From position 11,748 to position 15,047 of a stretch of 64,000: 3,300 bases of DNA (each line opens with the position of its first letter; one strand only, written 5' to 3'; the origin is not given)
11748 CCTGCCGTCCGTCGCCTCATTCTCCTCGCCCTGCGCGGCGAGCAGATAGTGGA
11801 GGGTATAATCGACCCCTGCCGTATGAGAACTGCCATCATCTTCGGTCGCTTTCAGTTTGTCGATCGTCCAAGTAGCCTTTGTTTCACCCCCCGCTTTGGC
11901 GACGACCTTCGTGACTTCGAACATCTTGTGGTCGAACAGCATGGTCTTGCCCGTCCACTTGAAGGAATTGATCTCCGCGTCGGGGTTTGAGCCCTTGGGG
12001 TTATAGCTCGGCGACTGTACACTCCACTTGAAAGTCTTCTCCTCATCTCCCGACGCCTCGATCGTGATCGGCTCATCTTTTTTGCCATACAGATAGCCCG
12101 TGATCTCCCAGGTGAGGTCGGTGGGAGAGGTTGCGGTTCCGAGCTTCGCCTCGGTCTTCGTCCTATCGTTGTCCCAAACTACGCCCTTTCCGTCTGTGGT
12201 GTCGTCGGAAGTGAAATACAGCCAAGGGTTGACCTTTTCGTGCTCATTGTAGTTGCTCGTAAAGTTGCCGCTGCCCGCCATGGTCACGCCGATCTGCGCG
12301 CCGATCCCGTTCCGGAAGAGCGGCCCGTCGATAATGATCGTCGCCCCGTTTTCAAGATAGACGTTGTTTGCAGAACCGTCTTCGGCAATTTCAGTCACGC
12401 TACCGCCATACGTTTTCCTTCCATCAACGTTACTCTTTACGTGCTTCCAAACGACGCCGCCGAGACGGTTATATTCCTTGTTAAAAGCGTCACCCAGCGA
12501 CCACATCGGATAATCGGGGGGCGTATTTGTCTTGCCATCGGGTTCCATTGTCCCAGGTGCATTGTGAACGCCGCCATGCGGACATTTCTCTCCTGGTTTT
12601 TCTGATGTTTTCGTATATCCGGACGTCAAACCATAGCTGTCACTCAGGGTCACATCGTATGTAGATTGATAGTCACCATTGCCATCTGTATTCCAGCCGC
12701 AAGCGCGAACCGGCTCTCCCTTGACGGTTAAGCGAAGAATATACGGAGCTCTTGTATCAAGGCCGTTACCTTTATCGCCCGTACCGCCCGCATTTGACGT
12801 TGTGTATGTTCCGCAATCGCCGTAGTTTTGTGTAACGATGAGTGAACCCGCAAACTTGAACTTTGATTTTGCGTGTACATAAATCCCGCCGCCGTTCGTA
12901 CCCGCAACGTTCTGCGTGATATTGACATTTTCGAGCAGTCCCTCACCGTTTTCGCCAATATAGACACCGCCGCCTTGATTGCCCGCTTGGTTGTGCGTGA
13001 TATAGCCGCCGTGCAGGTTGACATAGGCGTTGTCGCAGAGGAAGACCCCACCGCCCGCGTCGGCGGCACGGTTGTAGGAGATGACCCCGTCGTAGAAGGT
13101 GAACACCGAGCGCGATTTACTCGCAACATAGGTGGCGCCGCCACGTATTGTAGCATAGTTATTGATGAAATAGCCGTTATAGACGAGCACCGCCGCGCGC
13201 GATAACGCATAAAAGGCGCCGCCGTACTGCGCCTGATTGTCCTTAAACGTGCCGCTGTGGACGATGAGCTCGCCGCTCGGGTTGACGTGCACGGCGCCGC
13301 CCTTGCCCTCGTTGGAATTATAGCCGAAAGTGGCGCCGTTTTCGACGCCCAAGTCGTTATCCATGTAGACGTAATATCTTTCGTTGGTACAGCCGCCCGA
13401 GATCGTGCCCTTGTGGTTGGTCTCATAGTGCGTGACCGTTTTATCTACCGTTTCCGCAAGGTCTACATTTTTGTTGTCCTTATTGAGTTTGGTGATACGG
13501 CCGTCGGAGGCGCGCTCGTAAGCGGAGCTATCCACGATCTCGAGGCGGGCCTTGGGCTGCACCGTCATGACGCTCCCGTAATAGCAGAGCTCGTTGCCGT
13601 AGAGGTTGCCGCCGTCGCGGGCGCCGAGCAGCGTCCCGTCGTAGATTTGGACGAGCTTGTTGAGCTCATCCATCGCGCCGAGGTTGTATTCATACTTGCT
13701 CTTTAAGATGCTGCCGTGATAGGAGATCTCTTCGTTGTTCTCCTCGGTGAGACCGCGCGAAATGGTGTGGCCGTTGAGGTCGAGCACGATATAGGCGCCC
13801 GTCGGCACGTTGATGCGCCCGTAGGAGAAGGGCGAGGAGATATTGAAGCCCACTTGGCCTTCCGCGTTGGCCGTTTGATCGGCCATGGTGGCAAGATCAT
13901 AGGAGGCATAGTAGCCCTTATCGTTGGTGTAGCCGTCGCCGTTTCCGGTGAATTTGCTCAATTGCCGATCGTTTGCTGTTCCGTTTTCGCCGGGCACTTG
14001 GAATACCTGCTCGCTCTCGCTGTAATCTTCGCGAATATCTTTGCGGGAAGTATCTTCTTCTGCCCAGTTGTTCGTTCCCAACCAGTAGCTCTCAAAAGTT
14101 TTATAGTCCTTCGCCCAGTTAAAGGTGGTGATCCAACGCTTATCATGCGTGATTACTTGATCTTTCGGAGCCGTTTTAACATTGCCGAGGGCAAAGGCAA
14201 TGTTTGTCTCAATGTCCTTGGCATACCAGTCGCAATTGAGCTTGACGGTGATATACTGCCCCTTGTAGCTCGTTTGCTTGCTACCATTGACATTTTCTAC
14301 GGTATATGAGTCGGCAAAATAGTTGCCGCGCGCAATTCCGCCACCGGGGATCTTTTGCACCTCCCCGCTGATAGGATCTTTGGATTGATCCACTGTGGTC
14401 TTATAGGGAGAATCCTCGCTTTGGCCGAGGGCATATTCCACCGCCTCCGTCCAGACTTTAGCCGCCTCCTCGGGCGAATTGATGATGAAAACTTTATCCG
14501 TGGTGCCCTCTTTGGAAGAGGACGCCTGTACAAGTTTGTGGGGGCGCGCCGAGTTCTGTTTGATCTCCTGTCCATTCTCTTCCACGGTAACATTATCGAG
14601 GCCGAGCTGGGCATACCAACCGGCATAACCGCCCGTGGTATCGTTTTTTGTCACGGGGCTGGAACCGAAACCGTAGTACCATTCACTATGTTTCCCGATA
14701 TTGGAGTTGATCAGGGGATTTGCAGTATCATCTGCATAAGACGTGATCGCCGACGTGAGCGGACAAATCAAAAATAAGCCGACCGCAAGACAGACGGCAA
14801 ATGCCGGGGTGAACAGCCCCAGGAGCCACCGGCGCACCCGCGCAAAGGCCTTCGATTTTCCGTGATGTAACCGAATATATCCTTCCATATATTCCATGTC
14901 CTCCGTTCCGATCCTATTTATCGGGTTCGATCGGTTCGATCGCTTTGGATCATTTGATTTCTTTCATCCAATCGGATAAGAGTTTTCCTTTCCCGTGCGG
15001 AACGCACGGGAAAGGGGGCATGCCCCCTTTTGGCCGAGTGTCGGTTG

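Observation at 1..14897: A giant ORF of at least 14.9 kb that is invisible in the supplied ORF track, masked by antisense ORFs up to 2,066 aa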

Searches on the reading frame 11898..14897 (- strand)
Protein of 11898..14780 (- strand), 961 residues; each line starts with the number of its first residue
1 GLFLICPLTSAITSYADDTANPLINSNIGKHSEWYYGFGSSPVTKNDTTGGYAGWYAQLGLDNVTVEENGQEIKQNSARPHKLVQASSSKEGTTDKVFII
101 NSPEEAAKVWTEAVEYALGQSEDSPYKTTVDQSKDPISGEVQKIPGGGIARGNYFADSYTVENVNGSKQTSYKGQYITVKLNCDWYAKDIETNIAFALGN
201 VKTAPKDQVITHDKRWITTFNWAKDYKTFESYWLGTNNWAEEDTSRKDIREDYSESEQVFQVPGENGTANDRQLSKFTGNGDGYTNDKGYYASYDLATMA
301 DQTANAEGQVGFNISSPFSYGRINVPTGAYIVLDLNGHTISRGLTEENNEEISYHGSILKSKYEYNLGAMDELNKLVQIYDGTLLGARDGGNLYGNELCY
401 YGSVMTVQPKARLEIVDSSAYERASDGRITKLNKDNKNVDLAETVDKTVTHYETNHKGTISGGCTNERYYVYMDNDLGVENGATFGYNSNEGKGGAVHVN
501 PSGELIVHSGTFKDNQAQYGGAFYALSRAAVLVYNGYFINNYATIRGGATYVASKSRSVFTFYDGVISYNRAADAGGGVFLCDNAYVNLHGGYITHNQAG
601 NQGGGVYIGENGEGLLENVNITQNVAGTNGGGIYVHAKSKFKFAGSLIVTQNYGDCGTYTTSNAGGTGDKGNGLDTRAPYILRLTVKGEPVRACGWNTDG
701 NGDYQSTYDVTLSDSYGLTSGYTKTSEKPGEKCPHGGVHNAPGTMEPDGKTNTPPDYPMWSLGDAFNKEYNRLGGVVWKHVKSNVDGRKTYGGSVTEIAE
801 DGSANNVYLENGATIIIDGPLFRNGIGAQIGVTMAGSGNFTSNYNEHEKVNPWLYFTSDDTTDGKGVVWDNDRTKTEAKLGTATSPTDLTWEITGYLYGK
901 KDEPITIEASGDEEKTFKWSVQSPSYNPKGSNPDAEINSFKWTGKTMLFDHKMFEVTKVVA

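Call 13: find_homologous_proteins(query=window:12048-14897:-, max_evalue=0.00001)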
Query window:12048-14897:- (950 aa): 2 proteins with E <= 0.00001 among 8000 candidates.
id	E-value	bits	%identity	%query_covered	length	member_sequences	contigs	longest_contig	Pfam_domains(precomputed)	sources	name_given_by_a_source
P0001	4.0e-41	159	28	71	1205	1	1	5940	-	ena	-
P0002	5.9e-12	63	34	16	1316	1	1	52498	PF13229.13,PF18962.8,PF05048.20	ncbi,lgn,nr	ncbi:MAG: right-handed parallel beta-helix repeat-containing protein [Bacteroidales bacterium]|nr:ri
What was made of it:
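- One weak sequence hit carries the Pfam Beta_helix and NosD domains (call 13).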

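Call 41: search_solved_structures(query=window:11898-14780:-, max_evalue=1)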
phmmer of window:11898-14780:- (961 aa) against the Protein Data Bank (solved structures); distinct sequences matched with E-value up to 1: 2.
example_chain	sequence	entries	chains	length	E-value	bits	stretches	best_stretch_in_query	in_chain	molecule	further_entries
6k8h_A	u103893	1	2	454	0.061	14.5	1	285-353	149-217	Aminotransferase class-III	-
7w5z_U2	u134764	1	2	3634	0.26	12.4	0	530-591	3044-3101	Transmembrane protein, putative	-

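Call 42: search_protein_representatives(protein=window:11898-14780:-)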
Query: 961 residues. Proteins with E-value up to 0.001 (for the whole library): 7147; up to 1e-10: 1182; up to 1e-30: 56. The best 150 are listed.
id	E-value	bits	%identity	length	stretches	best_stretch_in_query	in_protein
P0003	9.5e-62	225.8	33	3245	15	457-635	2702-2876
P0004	1.2e-57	212.2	32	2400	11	490-607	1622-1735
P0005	1.0e-53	199.1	41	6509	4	399-638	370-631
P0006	3.5e-52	194.1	43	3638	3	276-662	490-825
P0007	3.4e-50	187.5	34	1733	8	488-643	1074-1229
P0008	3.3e-46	174.3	41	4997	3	400-638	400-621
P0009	2.1e-45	171.6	36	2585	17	491-657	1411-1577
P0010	1.2e-44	169.1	35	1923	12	489-653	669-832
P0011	1.2e-42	162.5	32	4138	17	536-655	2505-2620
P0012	1.9e-42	161.9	40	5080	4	400-637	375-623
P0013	8.2e-42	159.8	33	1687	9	493-649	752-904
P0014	1.1e-41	159.3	37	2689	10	480-637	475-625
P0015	1.6e-41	158.8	30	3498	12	481-637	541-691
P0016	4.3e-40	154.1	36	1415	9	519-636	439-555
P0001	2.1e-39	151.8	37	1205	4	289-599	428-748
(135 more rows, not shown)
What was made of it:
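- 12108..13862 (-): Right-handed parallel beta-helix with PMP-type repeats (aa 346-930), entered through the invariant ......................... motif. 7,147 beta-helix hits in the exhaustive search (call 42).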

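Call 46: list_cluster_members(proteins=[P0005, P0006, P0008, P0012, P0001])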
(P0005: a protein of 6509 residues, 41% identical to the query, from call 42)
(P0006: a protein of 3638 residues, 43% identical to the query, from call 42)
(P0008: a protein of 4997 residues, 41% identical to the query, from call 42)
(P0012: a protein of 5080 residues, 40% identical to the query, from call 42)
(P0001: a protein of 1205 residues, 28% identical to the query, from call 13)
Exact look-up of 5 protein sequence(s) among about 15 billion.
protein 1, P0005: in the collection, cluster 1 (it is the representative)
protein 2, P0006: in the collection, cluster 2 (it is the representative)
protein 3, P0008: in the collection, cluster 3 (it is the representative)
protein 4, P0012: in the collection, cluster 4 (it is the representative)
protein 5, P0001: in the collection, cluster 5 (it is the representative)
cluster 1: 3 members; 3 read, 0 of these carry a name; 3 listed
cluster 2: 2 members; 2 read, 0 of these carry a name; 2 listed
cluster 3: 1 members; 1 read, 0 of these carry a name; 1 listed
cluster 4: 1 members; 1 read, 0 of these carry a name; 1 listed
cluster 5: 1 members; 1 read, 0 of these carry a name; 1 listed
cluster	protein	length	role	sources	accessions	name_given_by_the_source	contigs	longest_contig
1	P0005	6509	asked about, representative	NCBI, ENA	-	-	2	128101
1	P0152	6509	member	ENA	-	-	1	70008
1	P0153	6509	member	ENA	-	-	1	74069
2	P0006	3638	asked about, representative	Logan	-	-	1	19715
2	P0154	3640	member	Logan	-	-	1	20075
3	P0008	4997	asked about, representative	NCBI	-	-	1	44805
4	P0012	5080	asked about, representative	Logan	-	-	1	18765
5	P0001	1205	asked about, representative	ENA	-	-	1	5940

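Call 47: find_encoding_contigs(protein=P0005, flank=10000, max_places=4)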
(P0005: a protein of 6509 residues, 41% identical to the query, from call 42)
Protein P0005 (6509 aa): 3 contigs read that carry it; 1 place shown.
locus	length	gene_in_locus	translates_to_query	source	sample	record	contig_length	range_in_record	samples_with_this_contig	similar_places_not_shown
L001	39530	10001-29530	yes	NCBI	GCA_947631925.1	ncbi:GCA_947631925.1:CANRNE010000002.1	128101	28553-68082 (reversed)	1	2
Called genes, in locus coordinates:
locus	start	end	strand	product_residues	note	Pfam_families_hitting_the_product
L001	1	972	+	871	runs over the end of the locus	PF00005:ABC_tran, PF02463:SMC_N (weak), PF13304:AAA_21 (faint), PF02687:FtsX (weak)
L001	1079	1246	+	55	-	-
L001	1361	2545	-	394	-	PF05636:HIGH_NTase1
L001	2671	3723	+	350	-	PF01515:PTA_PTB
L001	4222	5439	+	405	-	PF00871:Acetate_kinase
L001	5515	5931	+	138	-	PF02620:YceD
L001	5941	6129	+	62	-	PF01783:Ribosomal_L32p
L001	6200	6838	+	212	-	PF01613:Flavin_Reduct, PF00301:Rubredoxin (weak), PF21349:RUBY_RBDX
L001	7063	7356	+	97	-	PF02583:Trns_repr_metal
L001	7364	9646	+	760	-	PF00403:HMA, PF00122:E1-E2_ATPase, PF00702:Hydrolase, PF08282:Hydrolase_3 (weak)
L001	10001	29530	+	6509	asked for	-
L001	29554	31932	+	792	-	PF07523:Big_3 (faint)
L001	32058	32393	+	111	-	PF12840:HTH_20, PF01022:HTH_5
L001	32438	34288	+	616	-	PF01541:GIY-YIG, PF27096:UvrC_M, PF02151:UVR (weak), PF22920:UvrC_RNaseH, PF08459:UvrC_RNaseH_dom, PF12826:HHH_2 (faint), PF14520:HHH_5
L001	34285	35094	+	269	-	PF00702:Hydrolase (faint), PF08282:Hydrolase_3, PF12710:HAD (faint), PF05116:S6PP (weak)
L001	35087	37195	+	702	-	PF01136:Peptidase_U32, PF12392:DUF3656 (weak)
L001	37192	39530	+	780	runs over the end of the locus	PF00488:MutS_V, PF20297:MSSS, PF01713:Smr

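Call 54: find_related_loci(query=A2, collection=genome_contigs, flank=3000)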
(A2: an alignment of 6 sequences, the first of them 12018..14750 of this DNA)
Query A2 (911 aa) in genome_contigs; peptide patterns used: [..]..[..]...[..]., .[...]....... (x = any residue, [..] = any of these).
41 stretches matched a pattern; 16 encode a relative of the query (tblastn E <= 1e-3); 16 distinct loci.
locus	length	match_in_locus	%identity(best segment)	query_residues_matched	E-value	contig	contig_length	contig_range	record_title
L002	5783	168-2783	70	9-911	0e+0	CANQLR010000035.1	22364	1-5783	MAG: uncultured Clostridia bacterium isolate Lapin-015__bin65 genome assembly, contig: Lapin-015__NODE_2083_length_22364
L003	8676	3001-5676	68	4-909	0e+0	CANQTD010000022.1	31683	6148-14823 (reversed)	MAG: uncultured Clostridia bacterium isolate Lapin-008__bin52 genome assembly, contig: Lapin-008__NODE_1654_length_31683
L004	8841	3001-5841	40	10-904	0e+0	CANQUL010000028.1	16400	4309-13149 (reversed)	MAG: uncultured Clostridia bacterium isolate Lapin-021__bin11 genome assembly, contig: Lapin-021__NODE_4008_length_16400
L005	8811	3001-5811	42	6-909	0e+0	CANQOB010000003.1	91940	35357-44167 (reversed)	MAG: uncultured Clostridia bacterium isolate Lapin-032__bin86 genome assembly, contig: Lapin-032__NODE_402_length_91940_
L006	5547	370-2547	31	4-885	4e-58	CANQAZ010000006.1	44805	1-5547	MAG: uncultured Clostridia bacterium isolate Lapin-001__bin47 genome assembly, contig: Lapin-001__NODE_1112_length_44805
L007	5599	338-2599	30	5-885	2e-55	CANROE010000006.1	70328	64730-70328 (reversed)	MAG: uncultured Clostridia bacterium isolate Lapin-020__bin38 genome assembly, contig: Lapin-020__NODE_340_length_70328_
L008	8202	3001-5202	29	11-883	2e-51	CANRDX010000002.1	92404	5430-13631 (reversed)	MAG: uncultured Clostridia bacterium isolate Lapin-024__bin89 genome assembly, contig: Lapin-024__NODE_249_length_92404_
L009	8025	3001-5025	28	14-642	1e-50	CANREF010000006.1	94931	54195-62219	MAG: uncultured Clostridia bacterium isolate Lapin-024__bin50 genome assembly, contig: Lapin-024__NODE_236_length_94931_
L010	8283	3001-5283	32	6-908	6e-50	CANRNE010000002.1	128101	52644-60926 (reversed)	MAG: uncultured Clostridia bacterium isolate Lapin-021__bin91 genome assembly, contig: Lapin-021__NODE_147_length_128101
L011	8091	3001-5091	30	95-885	2e-46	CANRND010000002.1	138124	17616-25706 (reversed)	MAG: uncultured Clostridia bacterium isolate Lapin-030__bin27 genome assembly, contig: Lapin-030__NODE_120_length_138124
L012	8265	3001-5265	28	11-899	2e-45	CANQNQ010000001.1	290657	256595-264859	MAG: uncultured Clostridia bacterium isolate Lapin-012__bin42 genome assembly, contig: Lapin-012__NODE_17_length_290657_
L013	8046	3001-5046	29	2-713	5e-51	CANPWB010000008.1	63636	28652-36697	MAG: uncultured Clostridia bacterium isolate Lapin-001__bin22 genome assembly, contig: Lapin-001__NODE_654_length_63636_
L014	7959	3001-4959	30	44-886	2e-40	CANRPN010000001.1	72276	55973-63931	MAG: uncultured Clostridia bacterium isolate Lapin-019__bin27 genome assembly, contig: Lapin-019__NODE_169_length_72276_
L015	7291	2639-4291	31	13-616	1e-45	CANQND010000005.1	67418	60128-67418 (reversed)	MAG: uncultured Clostridia bacterium isolate Lapin-012__bin87 genome assembly, contig: Lapin-012__NODE_796_length_67418_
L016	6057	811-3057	30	6-899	1e-47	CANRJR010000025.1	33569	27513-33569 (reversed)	MAG: uncultured Clostridia bacterium isolate Lapin-024__bin30 genome assembly, contig: Lapin-024__NODE_1650_length_33569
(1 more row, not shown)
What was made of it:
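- The family is lineage-restricted, as expected for an envelope component (call 54).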

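Call 55: find_homologous_proteins(query=A2, max_evalue=1e-20)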
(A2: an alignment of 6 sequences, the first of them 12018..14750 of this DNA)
Query A2 (6 sequences) (911 aa, profile of the alignment): 5 proteins with E <= 1e-20 among 8000 candidates.
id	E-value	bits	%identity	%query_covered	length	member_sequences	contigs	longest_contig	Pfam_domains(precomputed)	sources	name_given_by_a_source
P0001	6.3e-275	933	29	69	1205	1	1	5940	-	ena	-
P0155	1.8e-26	111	25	26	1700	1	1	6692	-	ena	-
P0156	5.9e-24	103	34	13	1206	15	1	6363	-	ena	-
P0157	2.8e-22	97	34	17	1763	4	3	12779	-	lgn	-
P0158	3.2e-21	94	32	14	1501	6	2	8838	-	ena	-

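Call 60: search_protein_families(library=pfam, proteins=[P0006, P0008], max_evalue=0.01)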
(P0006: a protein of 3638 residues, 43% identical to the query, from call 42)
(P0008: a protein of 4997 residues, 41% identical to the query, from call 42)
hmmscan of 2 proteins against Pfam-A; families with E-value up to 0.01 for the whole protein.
P0006 (3638 aa): 0 families

P0008 (4997 aa): 0 families

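Call 61: search_protein_families(library=pfam, proteins=[L001:25001-29530:+, L001:29554-31932:+], max_evalue=0.01)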
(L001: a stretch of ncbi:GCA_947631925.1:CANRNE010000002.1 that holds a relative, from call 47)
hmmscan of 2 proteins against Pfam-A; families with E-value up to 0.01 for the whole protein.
L001:25001-29530:+ (1509 aa): 1 family
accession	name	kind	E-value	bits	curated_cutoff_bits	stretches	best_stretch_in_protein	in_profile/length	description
PF18676.6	MBG_2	-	3.1e-16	60.2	25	1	1128-1169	26-67/72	MBG domain (YGX type)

L001:29554-31932:+ (792 aa): 1 family
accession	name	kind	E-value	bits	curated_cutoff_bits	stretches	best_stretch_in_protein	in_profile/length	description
PF07523.18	Big_3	-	2.5e-16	60.1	21.2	2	365-426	6-68/68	Bacterial Ig-like domain (group 3)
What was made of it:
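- Closest known: MBG. Same: The orthologue's C-terminal modules pass the MBG_2 cutoff (call 61).
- Tried and rejected: This is a long-query artefact: P0006 and P0008 also give 0 families (call 60), while a 1,509-aa piece of P0005 hits MBG_2 at 60 bits (call 61).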

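Call 84: predict_structure(alignment_id=A2)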
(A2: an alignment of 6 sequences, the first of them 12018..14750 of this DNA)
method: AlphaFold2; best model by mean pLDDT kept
length: 911 residues; sequences in the alignment: 6
mean_pLDDT: 43.1   pTM: 0.55
mean pLDDT of the five models: 43.1, 42.8, 41.5, 40.7, 38.8
residues with pLDDT >= 90: 6; 70-90: 129; 50-70: 136; < 50: 640
segments of 3 or more residues with pLDDT < 50: 1-85, 110-164, 178-305, 334-390, 422-440, 456-481, 644-743, 745-911
pLDDT, mean of each block of 10 residues (from residue 1): 24 33 29 31 31 28 26 27 53 68 65 30 27 24 30 35 57 60 28 28 33 46 37 33 29 32 34 34 35 31 52 68 82 44 27 29 36 32 33 70 77 66 38 35 75 53 31 33 74 73 80 72 80 79 63 78 79 68 74 70 64 60 60 54 41 32 25 24 25 26 23 25 25 28 32 32 27 27 29 27 41 34 33 33 40 39 38 37 35 26 29 30
secondary structure, 60 per line:
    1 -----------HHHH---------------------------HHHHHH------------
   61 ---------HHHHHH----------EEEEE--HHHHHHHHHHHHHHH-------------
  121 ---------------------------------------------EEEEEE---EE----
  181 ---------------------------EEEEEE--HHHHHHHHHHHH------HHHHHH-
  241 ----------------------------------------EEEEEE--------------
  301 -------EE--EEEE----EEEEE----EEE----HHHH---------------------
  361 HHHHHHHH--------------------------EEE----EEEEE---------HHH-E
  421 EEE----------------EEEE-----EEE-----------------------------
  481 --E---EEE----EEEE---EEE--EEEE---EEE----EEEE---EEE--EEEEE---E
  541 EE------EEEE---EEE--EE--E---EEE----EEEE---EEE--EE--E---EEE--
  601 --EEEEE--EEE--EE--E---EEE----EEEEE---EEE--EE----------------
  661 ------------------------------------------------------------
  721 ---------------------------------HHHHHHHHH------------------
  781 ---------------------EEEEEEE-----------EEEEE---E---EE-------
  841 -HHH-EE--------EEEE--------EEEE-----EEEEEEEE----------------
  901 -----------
elements in order (helices of 4 or more, strands of 3 or more residues): H12-15 H43-48 H70-75 E86-90 H93-107 E166-171 E208-213 H216-227 H234-239 E281-286 E312-315 E320-324 E329-331 H336-339 H361-368 E395-397 E402-406 E420-423 E440-443 E449-451 E487-489 E494-497 E501-503 E506-509 E513-515 E520-523 E527-529 E532-536 E540-542 E549-552 E556-558 E569-571 E576-579 E583-585 E596-598 E603-607 E610-612 E623-625 E630-634 E638-640 H754-762 E802-808 E820-824 E856-859 E868-871 E877-884
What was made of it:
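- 13863..14732 (-): Conserved head domain (aa 56-345) with motifs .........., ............, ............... and TTFN; no known family. Not resolved by AF2 (call 84).
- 12108..13862 (-): AF2 shows rung strands at pLDDT 70-80 (call 84).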

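Call 87: fold_search(model_id=the predicted structure, library=pdb)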
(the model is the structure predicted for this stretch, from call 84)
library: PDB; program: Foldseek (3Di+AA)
matches with E <= 10: 35; with E <= 0.001: 0
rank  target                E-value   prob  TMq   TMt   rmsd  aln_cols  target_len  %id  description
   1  9cdv_A                1.6e-01  0.60  0.14  0.26  12.2       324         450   13  Crystal Structure of Rhombotarget A (released 2025-07-02)
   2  9cdv_B                3.6e-01  0.84  0.12  0.24   8.0       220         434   13  Crystal Structure of Rhombotarget A (released 2025-07-02)
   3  7koh_D                5.3e-01  0.03  0.07  0.09  14.1       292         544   13  Crystal structure of antigen 43 from Escherichia coli EDL933 (released 2022-03-09)
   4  5zla_A                1.1e+00  0.04  0.09  0.16  13.0       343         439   10  Crystal structure of mutant C387A of DFA-IIIase from Arthrobacter chlorophenolicus A6 in complex with DFA-III (released 2018-12-19)
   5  7koh_B                1.4e+00  0.02  0.08  0.11  15.1       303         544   11  Crystal structure of antigen 43 from Escherichia coli EDL933 (released 2022-03-09)
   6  5w6h_A                1.8e+00  0.06  0.10  0.13  16.4       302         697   10  Crystal structure of Bacteriophage CBA120 tailspike protein 4 enzymatically active domain (TSP4dN, orf213) (released 2018-10-24)
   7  2pyh_B                1.8e+00  0.04  0.08  0.16  13.3       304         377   10  Azotobacter vinelandii Mannuronan C-5 epimerase AlgE4 A-module complexed with mannuronan trisaccharide (released 2008-05-27)
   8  6c72_A                2.1e+00  0.04  0.11  0.16  13.6       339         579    7  Crystal structure of a tailspike protein gp49 from Acinetobacter baumannii bacteriophage Fri1, a capsular polysacchari (released 2019-01-23)
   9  6f7k_B                2.7e+00  0.02  0.08  0.12  12.8       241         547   11  Crystal structure of Dettilon tailspike protein (gp208) (released 2018-12-19)
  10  8iqe_D                3.0e+00  0.01  0.07  0.10  14.0       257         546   11  Crystal structure of tetrameric K2-2 TSP (released 2024-02-21)
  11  6w4q_C                3.6e+00  0.03  0.11  0.12  11.5       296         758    9  Crystal structure of full-length tailspike protein 2 (TSP2, ORF211) ) from Escherichia coli O157:H7 bacteriophage CAB1 (released 2021-01-20)
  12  9h78_B                4.4e+00  0.03  0.08  0.19  13.3       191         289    9  [FeS] cluster-loaded SMS complex from M. jannaschii (released 2025-06-04)
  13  5zl4_A                4.4e+00  0.02  0.10  0.19  12.4       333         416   10  Crystal structure of DFA-IIIase from Arthrobacter chlorophenolicus A6 wihout its lid in complex with GF2 (released 2018-12-19)
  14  4yzx_A                4.9e+00  0.10  0.10  0.38   6.5       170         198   12  C. bescii Family 3 pectate lyase double mutant K108A/D107N in complex with trigalacturonic acid (released 2015-12-23)
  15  4z06_A                5.1e+00  0.09  0.10  0.36   5.9       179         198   14  C. bescii Family 3 pectate lyase double mutant K108A/R133A in complex with ALPHA-D-GALACTOPYRANURONIC ACID (released 2015-12-23)
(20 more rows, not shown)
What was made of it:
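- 12108..13862 (-): Fold matches are all beta-helix proteins but non-significant (call 87).
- Parallel beta-helices are the fold of pectate lyases and tailspike depolymerases, which appear among the non-significant fold matches (call 87).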

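Call 88: find_encoding_contigs(protein=P0006, flank=6000, max_places=3)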
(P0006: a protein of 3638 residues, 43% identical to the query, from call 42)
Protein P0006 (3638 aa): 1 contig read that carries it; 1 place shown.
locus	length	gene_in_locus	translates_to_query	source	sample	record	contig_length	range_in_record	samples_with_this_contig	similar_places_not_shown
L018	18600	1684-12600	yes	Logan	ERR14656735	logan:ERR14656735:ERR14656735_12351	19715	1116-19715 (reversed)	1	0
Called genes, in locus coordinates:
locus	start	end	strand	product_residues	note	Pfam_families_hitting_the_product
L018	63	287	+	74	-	-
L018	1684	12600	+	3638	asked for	-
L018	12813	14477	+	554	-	PF03448:MgtE_N, PF00571:CBS, PF01769:MgtE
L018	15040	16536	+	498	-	PF07690:MFS_1, PF13347:MFS_2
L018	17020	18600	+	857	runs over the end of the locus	PF09479:Flg_new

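Call 89: find_encoding_contigs(protein=P0008, flank=6000, max_places=3)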
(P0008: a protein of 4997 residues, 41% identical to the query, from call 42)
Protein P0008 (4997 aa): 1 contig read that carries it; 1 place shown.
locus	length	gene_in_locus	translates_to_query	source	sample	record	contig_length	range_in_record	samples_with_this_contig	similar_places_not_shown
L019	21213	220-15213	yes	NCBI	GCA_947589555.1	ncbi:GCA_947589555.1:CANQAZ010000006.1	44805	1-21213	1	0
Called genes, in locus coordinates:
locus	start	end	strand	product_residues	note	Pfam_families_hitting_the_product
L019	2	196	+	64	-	?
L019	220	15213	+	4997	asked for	-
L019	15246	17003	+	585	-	PF07523:Big_3 (faint)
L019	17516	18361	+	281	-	PF02463:SMC_N (faint), PF00005:ABC_tran, PF13304:AAA_21 (faint)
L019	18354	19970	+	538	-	-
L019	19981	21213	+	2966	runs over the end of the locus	PF26182:Ig_NUP210_5th (faint), PF26918:Ig_Eae (faint), PF02368:Big_2 (weak)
